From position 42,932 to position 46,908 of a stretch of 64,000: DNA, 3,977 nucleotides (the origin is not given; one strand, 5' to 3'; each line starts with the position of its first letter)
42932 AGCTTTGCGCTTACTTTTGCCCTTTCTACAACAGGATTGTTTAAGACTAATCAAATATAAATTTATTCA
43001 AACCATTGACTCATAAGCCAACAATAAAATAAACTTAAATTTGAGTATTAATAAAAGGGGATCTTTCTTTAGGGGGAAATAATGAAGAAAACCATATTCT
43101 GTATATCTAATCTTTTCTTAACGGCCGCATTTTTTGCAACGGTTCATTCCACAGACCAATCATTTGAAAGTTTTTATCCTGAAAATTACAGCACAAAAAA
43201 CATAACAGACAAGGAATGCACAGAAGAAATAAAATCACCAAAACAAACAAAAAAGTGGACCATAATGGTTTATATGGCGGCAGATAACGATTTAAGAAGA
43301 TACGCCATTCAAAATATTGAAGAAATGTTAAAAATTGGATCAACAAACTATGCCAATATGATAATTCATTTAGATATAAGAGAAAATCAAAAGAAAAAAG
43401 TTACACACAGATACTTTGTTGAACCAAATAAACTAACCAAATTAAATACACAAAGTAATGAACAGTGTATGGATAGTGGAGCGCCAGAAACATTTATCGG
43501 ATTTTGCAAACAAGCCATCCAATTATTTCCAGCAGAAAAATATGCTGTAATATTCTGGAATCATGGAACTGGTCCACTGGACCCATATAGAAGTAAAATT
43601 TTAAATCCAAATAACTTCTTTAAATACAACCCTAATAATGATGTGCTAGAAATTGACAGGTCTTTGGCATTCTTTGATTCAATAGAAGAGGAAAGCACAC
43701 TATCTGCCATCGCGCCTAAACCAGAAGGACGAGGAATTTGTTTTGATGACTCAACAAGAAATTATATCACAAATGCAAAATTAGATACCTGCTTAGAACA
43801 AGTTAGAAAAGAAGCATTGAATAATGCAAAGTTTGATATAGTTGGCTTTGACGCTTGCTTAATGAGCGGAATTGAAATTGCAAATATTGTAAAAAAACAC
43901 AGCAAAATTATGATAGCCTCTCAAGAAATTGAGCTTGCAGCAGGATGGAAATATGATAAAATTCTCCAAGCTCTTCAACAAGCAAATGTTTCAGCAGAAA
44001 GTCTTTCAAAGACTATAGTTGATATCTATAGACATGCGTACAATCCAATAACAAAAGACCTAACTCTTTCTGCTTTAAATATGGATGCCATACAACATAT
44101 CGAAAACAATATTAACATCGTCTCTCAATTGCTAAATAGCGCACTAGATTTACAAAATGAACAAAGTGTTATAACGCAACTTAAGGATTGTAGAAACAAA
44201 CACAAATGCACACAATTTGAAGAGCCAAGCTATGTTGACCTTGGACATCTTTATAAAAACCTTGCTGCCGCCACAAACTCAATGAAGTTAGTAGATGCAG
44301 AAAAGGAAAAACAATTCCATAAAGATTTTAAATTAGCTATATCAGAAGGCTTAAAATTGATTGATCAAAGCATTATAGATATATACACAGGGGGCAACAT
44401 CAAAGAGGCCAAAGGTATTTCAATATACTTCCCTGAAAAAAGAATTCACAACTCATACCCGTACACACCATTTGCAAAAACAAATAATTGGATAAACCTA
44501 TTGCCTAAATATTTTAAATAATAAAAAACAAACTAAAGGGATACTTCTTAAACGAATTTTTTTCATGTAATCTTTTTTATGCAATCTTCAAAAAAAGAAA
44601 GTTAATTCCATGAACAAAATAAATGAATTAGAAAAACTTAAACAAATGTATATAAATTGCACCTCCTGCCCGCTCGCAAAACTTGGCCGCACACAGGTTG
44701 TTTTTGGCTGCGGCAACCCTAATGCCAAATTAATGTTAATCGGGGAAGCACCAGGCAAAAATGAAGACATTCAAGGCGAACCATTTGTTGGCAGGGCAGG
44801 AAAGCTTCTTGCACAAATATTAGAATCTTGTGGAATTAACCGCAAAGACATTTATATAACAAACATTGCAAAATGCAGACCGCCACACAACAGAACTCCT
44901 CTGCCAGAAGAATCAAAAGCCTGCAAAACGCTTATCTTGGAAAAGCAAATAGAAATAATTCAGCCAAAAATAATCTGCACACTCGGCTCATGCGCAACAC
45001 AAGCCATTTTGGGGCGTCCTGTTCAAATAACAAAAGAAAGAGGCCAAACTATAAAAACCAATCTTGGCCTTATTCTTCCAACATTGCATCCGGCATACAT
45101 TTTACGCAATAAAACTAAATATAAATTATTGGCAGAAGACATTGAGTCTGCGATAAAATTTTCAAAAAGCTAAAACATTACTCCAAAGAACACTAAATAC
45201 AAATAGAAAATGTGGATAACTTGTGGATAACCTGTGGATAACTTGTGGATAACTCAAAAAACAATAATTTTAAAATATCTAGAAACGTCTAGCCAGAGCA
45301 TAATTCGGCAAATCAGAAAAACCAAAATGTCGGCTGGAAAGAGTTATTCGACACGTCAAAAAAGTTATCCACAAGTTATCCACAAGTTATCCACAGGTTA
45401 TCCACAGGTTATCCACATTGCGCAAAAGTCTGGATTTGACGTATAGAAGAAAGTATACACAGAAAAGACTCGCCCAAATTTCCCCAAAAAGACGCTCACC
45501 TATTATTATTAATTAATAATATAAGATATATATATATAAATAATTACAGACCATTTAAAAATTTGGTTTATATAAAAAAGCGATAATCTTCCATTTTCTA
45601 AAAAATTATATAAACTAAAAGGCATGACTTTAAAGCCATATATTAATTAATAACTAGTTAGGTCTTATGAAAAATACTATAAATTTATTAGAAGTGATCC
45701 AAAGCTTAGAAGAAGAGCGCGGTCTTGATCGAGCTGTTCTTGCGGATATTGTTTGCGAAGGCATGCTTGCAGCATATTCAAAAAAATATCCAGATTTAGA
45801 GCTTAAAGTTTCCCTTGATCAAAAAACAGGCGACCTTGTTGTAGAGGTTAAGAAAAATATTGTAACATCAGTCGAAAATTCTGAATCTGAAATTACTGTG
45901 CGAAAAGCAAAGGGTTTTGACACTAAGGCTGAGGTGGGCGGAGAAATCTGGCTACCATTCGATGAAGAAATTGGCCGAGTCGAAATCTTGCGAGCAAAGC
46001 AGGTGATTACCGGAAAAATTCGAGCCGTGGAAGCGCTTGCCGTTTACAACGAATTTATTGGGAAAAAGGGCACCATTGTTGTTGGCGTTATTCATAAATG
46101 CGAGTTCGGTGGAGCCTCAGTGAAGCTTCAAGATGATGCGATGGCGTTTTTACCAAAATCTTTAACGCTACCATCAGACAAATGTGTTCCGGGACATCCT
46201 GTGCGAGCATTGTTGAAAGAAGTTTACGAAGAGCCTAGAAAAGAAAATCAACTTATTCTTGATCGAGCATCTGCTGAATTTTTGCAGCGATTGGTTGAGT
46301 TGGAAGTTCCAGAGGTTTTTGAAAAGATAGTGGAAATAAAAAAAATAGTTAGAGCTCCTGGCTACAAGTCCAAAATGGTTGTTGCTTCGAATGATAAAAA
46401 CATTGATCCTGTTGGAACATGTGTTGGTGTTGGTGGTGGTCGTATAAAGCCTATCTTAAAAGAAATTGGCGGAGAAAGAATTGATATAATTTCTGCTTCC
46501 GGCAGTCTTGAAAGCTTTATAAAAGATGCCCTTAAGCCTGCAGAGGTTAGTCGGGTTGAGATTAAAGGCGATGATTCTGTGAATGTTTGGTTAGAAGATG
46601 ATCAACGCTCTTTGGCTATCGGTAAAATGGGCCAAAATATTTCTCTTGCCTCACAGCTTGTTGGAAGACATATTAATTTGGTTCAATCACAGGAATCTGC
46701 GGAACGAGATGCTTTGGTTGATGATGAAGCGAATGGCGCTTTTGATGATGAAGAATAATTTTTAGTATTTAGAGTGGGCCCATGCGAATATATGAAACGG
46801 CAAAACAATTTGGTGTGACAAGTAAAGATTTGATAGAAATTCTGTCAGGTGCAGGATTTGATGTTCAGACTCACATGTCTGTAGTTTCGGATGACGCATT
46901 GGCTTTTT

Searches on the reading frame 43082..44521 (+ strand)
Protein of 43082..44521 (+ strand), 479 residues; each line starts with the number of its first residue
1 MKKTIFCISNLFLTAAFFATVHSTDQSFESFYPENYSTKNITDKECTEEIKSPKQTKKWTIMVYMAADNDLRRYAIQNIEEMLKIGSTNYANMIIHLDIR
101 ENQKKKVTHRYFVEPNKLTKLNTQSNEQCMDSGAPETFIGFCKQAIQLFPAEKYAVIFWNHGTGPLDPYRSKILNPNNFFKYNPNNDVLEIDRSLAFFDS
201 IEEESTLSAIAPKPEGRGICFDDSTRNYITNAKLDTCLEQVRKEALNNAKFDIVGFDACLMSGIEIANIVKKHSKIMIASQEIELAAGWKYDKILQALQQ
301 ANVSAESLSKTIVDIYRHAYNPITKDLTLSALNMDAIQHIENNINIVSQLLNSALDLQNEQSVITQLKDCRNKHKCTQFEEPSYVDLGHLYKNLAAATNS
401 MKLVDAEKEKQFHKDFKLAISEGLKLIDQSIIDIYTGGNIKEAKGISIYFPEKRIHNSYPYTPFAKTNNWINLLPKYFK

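Call 79: search_protein_families(library=pfam, proteins=[window:43082-44521:+], max_evalue=0.00001)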
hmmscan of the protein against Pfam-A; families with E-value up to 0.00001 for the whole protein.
window:43082-44521:+ (479 aa): 1 family
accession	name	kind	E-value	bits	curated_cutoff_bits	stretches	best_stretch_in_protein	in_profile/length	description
PF03415.19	Peptidase_C11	-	2.1e-43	149.7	25.8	2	214-470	106-346/359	Clostripain family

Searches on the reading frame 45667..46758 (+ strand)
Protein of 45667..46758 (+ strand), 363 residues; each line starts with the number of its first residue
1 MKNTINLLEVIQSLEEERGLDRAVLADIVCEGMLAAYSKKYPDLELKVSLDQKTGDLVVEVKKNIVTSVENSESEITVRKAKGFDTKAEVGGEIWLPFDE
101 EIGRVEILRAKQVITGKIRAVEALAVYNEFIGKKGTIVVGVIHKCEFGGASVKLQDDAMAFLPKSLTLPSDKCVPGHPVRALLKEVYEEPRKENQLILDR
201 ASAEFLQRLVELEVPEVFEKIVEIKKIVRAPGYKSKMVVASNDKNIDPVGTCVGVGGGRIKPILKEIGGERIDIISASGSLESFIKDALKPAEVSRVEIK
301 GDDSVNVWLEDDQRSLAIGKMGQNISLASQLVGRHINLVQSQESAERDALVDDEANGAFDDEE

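Call 79: search_protein_families(library=pfam, proteins=[window:45667-46758:+], max_evalue=0.00001)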
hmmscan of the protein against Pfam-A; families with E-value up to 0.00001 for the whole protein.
window:45667-46758:+ (363 aa): 3 families
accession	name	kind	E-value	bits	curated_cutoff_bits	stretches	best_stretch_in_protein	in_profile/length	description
PF08529.16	NusA_N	-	9.5e-25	87.6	23.8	1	6-122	1-117/119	NusA N-terminal domain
PF13184.12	KH_5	-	7.7e-23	80.8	27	1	231-299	1-69/69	NusA-like KH domain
PF23095.1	KH_NusA_C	-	8.2e-06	26.2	34.2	0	307-355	3-51/59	Transcription termination/antitermination protein NusA, KH domain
